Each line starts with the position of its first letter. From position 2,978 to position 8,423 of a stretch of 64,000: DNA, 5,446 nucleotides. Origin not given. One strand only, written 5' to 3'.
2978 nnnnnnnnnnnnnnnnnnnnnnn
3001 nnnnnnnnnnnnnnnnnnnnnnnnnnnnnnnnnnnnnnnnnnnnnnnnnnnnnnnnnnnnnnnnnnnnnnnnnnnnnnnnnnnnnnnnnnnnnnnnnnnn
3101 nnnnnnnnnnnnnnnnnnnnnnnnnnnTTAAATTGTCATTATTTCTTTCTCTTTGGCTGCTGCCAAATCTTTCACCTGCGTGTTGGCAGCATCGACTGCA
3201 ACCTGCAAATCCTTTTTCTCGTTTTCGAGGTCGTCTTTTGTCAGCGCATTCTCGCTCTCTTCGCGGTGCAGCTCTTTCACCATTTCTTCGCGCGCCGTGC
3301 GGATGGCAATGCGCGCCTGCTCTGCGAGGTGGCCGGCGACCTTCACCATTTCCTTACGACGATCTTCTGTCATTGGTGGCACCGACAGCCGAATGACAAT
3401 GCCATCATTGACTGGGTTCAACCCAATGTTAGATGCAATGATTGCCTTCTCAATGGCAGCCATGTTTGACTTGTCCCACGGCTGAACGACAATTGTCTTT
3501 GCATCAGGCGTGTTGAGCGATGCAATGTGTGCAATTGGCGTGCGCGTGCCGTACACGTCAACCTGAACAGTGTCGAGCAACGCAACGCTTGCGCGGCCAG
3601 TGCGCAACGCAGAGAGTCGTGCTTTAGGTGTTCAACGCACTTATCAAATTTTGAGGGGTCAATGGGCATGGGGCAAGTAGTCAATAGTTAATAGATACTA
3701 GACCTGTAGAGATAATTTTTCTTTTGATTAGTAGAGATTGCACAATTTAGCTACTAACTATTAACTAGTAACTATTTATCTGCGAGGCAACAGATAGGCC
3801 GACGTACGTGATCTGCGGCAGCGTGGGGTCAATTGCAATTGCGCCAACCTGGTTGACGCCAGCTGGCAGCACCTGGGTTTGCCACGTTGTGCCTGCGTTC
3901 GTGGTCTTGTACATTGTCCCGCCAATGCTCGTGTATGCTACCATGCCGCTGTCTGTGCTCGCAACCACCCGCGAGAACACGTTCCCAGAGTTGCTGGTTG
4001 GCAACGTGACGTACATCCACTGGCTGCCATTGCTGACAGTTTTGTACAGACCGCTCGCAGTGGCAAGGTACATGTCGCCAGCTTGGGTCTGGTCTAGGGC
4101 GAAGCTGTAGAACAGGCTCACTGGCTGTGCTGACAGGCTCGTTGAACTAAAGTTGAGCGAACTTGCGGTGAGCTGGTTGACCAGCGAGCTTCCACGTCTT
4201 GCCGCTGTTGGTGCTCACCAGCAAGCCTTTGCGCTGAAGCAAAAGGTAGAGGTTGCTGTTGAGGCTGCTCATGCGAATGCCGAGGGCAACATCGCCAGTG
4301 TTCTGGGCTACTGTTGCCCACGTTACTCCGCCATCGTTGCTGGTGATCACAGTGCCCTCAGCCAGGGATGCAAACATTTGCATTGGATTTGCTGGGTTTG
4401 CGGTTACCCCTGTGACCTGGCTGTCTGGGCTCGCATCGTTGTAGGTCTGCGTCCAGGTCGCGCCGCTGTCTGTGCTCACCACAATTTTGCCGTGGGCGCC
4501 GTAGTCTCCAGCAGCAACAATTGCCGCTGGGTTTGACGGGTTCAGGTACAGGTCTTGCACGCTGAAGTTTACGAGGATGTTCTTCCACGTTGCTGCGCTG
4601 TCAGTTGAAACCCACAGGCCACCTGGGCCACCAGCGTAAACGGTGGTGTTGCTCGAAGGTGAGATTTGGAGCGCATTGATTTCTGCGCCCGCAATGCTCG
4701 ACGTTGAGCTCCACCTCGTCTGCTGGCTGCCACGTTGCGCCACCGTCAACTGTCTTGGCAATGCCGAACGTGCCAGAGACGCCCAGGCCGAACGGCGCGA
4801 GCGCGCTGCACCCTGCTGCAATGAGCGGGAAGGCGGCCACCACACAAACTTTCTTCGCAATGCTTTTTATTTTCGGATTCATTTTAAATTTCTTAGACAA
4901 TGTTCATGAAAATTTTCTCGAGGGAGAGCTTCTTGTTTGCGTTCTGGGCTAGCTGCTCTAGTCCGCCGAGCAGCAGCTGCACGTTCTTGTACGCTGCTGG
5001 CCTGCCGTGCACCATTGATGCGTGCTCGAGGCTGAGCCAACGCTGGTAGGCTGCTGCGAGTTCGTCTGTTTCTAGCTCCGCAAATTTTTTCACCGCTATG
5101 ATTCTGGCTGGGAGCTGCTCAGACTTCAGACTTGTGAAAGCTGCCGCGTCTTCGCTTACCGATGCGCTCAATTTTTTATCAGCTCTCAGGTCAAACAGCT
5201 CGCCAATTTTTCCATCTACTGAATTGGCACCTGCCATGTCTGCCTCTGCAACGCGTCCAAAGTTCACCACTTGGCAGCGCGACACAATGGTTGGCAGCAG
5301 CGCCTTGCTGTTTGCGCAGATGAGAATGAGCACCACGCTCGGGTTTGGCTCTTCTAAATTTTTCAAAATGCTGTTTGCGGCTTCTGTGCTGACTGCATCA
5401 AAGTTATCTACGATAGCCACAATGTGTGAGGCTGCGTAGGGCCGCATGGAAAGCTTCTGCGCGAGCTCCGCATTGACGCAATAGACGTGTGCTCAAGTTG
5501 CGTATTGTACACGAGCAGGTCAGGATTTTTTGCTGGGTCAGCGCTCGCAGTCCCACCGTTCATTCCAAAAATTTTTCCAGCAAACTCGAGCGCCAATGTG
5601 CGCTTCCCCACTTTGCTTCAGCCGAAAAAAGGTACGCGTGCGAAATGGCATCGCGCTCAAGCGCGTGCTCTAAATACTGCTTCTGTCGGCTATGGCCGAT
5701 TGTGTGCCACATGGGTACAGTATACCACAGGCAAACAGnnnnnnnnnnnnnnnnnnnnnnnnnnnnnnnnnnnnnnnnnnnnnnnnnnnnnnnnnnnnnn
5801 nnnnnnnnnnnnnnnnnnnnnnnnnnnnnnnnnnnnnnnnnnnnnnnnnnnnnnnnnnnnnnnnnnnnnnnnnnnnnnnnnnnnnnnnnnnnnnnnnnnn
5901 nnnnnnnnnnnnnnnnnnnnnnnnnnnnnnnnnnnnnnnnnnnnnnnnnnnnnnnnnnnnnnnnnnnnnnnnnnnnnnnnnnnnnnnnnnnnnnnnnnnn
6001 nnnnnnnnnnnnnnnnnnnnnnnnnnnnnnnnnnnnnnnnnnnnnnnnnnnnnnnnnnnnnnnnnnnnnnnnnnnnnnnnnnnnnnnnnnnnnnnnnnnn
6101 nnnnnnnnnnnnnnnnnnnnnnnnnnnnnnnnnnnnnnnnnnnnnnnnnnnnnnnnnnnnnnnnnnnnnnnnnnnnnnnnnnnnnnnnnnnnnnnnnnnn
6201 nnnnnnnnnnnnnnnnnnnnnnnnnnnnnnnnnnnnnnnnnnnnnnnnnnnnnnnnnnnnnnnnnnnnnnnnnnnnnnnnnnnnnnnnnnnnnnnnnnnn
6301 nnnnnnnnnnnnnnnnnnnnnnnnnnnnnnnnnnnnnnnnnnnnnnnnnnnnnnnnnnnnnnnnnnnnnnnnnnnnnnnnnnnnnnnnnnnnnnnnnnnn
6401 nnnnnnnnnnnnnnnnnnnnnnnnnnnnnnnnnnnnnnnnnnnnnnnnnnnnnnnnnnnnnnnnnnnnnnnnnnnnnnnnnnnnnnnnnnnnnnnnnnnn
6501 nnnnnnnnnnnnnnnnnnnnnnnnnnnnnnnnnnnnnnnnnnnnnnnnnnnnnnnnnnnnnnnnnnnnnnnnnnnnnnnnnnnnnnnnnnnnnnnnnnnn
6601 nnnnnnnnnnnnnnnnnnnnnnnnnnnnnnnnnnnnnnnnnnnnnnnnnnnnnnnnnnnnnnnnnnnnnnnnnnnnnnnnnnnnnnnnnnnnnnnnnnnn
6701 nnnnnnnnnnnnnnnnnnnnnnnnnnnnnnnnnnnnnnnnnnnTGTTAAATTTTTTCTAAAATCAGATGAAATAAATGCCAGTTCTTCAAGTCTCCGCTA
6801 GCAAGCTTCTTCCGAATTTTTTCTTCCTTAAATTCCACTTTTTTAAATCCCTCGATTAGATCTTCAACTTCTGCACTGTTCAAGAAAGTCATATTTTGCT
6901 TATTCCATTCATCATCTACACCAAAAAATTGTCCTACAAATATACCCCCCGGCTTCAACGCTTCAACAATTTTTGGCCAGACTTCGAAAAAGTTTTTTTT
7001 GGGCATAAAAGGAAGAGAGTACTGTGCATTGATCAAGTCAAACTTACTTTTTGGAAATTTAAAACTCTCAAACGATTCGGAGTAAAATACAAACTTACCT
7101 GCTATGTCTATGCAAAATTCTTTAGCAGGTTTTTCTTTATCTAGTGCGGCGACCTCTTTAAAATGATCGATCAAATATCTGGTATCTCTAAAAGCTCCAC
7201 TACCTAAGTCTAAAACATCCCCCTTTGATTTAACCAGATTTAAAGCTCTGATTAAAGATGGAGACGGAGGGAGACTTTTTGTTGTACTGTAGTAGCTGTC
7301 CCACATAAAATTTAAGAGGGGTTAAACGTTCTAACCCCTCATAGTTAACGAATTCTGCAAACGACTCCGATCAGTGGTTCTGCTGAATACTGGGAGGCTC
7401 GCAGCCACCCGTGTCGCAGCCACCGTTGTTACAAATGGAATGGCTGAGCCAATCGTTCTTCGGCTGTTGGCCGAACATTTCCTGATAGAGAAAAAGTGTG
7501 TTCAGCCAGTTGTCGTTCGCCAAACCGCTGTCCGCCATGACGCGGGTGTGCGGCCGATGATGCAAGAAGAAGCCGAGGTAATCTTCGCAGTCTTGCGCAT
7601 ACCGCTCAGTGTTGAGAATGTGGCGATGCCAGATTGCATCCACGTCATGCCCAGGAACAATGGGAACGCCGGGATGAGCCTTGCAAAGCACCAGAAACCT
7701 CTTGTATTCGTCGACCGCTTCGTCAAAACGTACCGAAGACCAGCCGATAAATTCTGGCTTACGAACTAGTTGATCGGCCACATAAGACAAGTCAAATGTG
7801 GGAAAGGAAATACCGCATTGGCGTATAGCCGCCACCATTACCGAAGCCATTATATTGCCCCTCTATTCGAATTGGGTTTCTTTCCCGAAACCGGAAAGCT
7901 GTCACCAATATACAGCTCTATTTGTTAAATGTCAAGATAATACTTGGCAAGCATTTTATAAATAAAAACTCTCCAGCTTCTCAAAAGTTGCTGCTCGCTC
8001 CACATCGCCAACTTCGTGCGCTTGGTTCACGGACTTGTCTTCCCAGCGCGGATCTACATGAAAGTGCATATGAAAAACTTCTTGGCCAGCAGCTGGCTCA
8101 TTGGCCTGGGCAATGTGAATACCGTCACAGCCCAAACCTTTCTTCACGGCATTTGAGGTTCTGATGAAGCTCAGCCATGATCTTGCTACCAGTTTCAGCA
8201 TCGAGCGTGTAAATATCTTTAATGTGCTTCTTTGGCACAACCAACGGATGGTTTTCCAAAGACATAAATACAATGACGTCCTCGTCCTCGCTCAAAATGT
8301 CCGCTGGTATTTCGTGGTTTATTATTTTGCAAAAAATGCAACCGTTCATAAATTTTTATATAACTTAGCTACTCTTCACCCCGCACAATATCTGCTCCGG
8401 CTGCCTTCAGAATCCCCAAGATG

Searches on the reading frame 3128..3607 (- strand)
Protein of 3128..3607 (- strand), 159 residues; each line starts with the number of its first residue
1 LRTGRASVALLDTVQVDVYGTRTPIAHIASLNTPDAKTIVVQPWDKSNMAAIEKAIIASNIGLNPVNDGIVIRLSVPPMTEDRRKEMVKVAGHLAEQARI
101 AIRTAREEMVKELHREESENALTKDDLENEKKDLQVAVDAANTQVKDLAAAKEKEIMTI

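Call 45: search_protein_families(library=pfam, proteins=[window:3128-3607:-], max_evalue=0.01)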
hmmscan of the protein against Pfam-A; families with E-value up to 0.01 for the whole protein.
window:3128-3607:- (159 aa): 1 family
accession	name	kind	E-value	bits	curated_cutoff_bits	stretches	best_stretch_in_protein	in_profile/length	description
PF01765.24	RRF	-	5.4e-53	179.6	29.7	1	1-157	8-164/164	Ribosome recycling factor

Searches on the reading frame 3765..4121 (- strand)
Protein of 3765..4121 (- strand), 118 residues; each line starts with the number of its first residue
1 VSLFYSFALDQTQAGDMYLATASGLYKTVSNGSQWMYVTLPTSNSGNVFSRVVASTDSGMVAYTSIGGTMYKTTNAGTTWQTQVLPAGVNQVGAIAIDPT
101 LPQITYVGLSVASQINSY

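Call 45: search_protein_families(library=pfam, proteins=[window:3765-4121:-], max_evalue=0.01)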
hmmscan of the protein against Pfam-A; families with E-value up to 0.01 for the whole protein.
window:3765-4121:- (118 aa): 3 families
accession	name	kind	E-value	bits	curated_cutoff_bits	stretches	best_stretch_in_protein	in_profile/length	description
PF14870.12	PSII_BNR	-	0.00015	21.6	27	1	25-110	84-163/303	Photosynthesis system II assembly factor YCF48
PF15902.12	Sortilin-Vps10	-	0.003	16.9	33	1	25-100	3-78/446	Sortilin, neurotensin receptor 3,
PF23366.1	Beta-prop_HVO_0234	-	0.0091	16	27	0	20-97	201-273/274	HVO_0234-like, beta propeller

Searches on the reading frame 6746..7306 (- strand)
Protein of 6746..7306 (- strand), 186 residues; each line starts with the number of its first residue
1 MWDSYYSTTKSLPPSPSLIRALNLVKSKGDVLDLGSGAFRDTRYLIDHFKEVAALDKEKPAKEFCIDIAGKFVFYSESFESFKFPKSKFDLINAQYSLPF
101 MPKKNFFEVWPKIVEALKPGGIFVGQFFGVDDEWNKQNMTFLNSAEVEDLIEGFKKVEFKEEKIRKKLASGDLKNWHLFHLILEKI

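Call 45: search_protein_families(library=pfam, proteins=[window:6746-7306:-], max_evalue=0.01)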
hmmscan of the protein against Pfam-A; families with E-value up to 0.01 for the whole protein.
window:6746-7306:- (186 aa): 7 families
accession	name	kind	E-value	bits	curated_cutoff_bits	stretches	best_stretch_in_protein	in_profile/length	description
PF13649.12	Methyltransf_25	-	2.4e-08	35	27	1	31-121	1-97/97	Methyltransferase domain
PF08241.18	Methyltransf_11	-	5.7e-08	33.7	21.2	1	32-124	1-94/95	Methyltransferase domain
PF13847.12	Methyltransf_31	-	1.4e-05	25.2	27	1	27-129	3-113/145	Methyltransferase domain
PF05891.18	Methyltransf_PK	-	0.00036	20.6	27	1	30-124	58-158/218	AdoMet dependent proline di-methyltransferase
PF08242.18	Methyltransf_12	-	0.0011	20.1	30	1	32-123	1-98/98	Methyltransferase domain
PF13489.12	Methyltransf_23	-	0.0012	19.1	27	1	20-140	15-131/164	Methyltransferase domain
PF03848.20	TehB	-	0.0075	16.1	20.4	0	17-121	21-128/193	Tellurite resistance protein TehB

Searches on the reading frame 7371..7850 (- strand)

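Call 45: search_protein_families(library=pfam, proteins=[window:7371-7850:-], max_evalue=0.01)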
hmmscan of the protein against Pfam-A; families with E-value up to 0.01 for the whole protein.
window:7371-7850:- (159 aa): 1 family
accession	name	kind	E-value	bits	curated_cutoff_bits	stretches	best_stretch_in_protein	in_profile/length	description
PF07173.17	GRDP-like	-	1.6e-05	26.1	22.7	1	42-87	94-143/143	Glycine-rich domain-containing protein-like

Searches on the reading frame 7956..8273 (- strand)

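Call 73: search_protein_families(library=pfam, proteins=[window:7956-8273:-], max_evalue=0.01)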
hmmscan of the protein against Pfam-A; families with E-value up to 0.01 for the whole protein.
window:7956-8273:- (105 aa): 1 family
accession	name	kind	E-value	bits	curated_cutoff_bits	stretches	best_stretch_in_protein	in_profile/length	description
PF01230.28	HIT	-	2.4e-06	28.5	21.5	1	29-76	48-95/98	HIT domain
